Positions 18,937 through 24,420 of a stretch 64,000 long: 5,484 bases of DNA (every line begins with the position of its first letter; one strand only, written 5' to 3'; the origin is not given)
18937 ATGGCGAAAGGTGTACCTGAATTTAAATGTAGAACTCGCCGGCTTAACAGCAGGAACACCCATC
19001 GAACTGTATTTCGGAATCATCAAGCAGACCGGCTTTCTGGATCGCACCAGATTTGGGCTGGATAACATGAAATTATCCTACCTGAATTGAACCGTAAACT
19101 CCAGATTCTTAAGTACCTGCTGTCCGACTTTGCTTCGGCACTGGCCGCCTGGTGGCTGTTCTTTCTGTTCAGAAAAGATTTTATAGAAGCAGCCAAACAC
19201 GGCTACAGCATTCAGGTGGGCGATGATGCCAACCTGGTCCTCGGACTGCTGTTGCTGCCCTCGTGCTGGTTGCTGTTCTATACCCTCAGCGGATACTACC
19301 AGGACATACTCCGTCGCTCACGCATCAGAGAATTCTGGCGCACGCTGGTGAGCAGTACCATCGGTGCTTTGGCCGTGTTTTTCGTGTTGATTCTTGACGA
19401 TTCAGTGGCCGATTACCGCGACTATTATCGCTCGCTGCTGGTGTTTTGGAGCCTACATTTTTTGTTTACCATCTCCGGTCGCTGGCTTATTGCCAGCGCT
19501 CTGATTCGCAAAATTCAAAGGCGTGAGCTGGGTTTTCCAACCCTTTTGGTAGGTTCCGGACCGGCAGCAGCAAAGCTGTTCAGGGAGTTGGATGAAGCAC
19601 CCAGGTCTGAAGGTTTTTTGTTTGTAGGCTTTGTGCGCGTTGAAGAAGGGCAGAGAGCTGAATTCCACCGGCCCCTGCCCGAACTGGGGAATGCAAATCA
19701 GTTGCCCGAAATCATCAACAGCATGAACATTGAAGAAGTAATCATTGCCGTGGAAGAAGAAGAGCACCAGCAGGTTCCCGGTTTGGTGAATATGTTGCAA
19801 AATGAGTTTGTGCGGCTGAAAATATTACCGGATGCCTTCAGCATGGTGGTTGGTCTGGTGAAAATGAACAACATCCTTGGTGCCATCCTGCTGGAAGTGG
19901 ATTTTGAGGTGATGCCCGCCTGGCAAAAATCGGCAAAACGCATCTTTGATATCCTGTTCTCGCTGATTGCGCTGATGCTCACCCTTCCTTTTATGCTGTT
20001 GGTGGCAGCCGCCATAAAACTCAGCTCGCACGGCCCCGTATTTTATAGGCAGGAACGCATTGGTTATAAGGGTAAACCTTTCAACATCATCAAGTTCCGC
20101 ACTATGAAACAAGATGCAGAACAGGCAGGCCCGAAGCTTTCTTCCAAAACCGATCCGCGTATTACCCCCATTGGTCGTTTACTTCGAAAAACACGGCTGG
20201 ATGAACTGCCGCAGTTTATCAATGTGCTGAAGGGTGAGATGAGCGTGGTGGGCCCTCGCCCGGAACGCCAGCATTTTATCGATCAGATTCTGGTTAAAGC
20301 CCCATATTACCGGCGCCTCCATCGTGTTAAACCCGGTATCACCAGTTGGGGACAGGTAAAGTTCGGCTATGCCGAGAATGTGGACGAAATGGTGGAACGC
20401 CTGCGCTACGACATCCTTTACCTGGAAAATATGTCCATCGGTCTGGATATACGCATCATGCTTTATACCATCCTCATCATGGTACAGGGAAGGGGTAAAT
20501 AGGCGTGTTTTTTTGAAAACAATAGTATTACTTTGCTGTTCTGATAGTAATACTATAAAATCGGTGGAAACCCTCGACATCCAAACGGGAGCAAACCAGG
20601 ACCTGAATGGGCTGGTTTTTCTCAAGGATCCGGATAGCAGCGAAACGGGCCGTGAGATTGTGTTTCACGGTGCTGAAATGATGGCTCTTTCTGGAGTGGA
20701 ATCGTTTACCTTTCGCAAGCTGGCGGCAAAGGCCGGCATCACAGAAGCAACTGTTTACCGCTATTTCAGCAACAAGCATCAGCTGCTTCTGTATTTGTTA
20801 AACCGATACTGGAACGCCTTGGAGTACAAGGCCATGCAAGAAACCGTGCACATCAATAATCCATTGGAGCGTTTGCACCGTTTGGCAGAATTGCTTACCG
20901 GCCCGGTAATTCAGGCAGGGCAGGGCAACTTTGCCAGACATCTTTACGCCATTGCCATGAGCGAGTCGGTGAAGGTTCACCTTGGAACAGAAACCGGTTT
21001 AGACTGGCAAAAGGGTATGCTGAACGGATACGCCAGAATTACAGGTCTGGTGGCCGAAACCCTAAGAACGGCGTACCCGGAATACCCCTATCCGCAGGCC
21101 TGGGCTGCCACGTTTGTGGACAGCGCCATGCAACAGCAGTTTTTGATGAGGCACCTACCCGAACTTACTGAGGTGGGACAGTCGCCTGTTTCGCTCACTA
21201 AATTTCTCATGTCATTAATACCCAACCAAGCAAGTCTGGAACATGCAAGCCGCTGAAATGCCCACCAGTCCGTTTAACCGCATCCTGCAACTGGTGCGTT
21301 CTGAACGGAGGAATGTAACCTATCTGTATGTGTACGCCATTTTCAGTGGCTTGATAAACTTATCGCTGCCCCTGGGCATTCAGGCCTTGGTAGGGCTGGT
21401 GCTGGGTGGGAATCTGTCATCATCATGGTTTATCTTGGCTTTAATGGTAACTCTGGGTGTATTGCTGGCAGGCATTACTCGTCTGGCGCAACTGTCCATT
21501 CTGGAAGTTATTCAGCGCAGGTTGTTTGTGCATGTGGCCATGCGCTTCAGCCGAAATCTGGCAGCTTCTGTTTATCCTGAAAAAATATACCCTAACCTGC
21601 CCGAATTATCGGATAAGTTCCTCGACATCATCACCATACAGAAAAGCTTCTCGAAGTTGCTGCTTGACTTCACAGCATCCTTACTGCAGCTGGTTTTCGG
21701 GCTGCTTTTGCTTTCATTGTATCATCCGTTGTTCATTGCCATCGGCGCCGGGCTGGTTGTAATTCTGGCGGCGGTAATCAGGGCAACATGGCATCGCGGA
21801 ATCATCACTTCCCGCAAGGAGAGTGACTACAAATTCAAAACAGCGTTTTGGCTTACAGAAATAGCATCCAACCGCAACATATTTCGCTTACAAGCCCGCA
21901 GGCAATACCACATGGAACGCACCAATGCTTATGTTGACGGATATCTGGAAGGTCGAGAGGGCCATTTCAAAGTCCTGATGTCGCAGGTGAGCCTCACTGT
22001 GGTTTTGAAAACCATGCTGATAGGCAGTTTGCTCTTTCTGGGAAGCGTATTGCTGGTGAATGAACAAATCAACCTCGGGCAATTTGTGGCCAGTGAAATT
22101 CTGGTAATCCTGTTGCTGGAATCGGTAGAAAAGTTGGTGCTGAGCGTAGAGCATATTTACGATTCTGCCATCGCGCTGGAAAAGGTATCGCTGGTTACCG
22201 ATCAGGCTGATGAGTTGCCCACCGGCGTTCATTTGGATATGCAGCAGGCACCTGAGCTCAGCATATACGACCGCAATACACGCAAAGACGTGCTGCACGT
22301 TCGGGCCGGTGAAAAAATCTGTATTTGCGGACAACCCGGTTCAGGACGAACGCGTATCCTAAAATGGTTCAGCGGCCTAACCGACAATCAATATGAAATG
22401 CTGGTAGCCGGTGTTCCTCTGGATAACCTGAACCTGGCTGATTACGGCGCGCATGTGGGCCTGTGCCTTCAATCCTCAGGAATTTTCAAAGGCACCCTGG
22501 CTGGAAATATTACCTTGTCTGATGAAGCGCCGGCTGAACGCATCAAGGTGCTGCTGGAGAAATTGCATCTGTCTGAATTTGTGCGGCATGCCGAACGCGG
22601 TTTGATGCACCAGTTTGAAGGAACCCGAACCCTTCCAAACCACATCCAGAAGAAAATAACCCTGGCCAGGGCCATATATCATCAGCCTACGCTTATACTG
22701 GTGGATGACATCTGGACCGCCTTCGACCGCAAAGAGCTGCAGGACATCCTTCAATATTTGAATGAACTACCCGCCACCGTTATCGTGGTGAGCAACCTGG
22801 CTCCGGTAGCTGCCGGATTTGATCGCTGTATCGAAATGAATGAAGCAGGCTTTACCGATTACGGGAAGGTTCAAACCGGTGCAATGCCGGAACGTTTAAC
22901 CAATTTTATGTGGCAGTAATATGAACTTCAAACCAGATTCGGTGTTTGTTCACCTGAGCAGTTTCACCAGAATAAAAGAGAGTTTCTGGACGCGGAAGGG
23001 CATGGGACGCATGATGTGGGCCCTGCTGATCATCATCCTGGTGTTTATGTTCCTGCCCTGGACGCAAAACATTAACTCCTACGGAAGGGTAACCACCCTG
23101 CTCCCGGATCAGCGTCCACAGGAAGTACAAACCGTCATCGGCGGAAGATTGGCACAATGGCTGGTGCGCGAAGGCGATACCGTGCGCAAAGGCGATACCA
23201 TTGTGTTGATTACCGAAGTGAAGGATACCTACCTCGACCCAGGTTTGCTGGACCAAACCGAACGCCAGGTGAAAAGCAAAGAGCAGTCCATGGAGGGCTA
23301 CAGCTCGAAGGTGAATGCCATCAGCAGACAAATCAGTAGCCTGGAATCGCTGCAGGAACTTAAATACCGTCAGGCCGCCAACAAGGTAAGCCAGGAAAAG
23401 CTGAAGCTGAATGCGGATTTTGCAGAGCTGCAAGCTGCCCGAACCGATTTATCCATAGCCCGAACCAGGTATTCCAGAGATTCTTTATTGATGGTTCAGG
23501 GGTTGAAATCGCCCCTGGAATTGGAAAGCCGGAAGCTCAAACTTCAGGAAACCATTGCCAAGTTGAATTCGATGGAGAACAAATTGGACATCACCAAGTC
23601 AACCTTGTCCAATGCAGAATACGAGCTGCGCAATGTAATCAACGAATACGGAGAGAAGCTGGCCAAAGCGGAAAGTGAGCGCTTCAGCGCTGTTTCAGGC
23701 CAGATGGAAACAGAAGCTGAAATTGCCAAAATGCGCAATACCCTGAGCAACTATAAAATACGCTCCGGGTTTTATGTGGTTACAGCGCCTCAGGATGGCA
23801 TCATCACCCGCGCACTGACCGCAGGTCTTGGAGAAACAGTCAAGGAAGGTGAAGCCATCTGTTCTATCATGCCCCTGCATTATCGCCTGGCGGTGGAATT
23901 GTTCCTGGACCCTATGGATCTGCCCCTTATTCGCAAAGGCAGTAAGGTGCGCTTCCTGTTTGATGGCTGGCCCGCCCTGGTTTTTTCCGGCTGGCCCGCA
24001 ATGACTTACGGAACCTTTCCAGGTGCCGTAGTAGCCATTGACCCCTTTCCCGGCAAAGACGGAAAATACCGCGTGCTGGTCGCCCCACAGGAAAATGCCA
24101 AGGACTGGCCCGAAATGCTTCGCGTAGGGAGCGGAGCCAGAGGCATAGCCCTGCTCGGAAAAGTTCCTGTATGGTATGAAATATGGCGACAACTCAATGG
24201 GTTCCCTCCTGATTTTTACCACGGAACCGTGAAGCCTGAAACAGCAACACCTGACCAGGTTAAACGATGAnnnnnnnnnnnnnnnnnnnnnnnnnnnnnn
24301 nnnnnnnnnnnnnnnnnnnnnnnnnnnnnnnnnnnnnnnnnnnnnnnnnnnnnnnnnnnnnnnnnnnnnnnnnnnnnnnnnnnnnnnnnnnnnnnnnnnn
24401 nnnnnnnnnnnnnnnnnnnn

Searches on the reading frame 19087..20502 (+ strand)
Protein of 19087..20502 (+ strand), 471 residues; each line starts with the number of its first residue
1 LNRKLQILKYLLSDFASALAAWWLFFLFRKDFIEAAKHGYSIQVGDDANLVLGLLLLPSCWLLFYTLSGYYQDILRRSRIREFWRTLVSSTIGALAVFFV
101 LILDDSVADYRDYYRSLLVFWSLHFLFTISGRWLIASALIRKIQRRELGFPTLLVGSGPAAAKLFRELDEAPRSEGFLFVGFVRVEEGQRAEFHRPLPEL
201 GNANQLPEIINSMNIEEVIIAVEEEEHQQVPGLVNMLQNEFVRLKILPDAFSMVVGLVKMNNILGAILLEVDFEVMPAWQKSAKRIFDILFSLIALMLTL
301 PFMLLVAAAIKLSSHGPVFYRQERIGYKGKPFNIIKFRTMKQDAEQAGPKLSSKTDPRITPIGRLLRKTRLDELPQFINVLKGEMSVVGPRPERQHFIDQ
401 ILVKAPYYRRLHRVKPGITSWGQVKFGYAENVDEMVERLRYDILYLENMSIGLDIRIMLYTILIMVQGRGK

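Call 9: search_protein_families(library=pfam, proteins=[window:19087-20502:+])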
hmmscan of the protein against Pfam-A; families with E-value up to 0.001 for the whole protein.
window:19087-20502:+ (471 aa): 2 families
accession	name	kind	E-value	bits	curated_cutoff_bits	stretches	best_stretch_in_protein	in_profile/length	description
PF02397.22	Bac_transf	-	7.8e-70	234.5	27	1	284-466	1-178/179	Bacterial sugar transferase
PF13727.12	CoA_binding_3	-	1.8e-13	51.3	25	1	68-248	3-175/175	CoA-binding domain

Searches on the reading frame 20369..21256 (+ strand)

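Call 9: search_protein_families(library=pfam, proteins=[window:20369-21256:+])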
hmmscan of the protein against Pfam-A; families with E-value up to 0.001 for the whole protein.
window:20369-21256:+ (295 aa): 1 family
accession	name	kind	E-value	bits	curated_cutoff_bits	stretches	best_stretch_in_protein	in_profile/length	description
PF00440.29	TetR_N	-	1.4e-10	41.3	24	1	102-142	6-46/47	Bacterial regulatory proteins, tetR family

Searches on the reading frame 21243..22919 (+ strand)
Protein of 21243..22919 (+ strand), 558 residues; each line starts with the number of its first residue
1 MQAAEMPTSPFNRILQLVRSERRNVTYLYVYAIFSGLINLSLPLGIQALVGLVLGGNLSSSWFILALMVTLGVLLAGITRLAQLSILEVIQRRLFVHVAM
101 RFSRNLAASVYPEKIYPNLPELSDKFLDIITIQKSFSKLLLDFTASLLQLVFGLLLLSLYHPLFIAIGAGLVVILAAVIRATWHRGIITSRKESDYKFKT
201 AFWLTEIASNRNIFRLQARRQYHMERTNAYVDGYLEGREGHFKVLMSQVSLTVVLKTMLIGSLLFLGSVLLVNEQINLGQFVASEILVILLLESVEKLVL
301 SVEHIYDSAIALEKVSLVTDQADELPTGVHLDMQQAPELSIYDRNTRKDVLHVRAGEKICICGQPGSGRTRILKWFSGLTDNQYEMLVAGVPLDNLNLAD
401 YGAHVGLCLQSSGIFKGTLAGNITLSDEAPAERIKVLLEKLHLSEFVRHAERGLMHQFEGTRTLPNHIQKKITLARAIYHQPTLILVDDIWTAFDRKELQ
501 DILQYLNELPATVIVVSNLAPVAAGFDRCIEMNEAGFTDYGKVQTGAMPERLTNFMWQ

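Call 74: search_protein_families(library=pfam, proteins=[window:21243-22919:+], max_evalue=0.00001)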
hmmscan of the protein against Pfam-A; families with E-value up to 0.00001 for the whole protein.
window:21243-22919:+ (558 aa): 1 family
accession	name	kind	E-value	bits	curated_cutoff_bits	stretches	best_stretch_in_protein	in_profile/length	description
PF00005.33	ABC_tran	-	1.2e-10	42.6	25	1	351-489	6-134/137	ABC transporter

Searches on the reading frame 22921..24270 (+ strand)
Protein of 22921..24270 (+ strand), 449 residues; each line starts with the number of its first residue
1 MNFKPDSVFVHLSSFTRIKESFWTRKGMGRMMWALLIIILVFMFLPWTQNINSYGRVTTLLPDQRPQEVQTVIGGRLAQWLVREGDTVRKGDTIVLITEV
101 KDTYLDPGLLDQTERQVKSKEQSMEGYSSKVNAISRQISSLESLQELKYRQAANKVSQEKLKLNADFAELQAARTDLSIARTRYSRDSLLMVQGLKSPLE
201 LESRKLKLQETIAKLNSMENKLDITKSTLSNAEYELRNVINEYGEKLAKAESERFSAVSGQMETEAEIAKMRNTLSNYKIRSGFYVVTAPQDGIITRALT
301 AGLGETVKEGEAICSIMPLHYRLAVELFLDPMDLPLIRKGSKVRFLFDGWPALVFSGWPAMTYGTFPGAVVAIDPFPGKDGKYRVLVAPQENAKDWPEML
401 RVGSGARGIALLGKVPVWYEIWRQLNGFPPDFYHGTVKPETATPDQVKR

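Call 74: search_protein_families(library=pfam, proteins=[window:22921-24270:+], max_evalue=0.00001)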
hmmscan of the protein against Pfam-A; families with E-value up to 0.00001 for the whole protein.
window:22921-24270:+ (449 aa): 3 families
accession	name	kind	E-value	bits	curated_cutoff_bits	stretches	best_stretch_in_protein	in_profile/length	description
PF13437.12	HlyD_3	-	3.7e-10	40.9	22.2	1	286-348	1-62/106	HlyD family secretion protein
PF16576.10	HlyD_D23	-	3.8e-07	30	30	0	215-357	42-179/214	Barrel-sandwich domain of CusB or HlyD membrane-fusion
PF13533.13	Biotin_lipoyl_2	-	6.8e-06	26.2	29.8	0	68-94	2-28/32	Biotin-lipoyl like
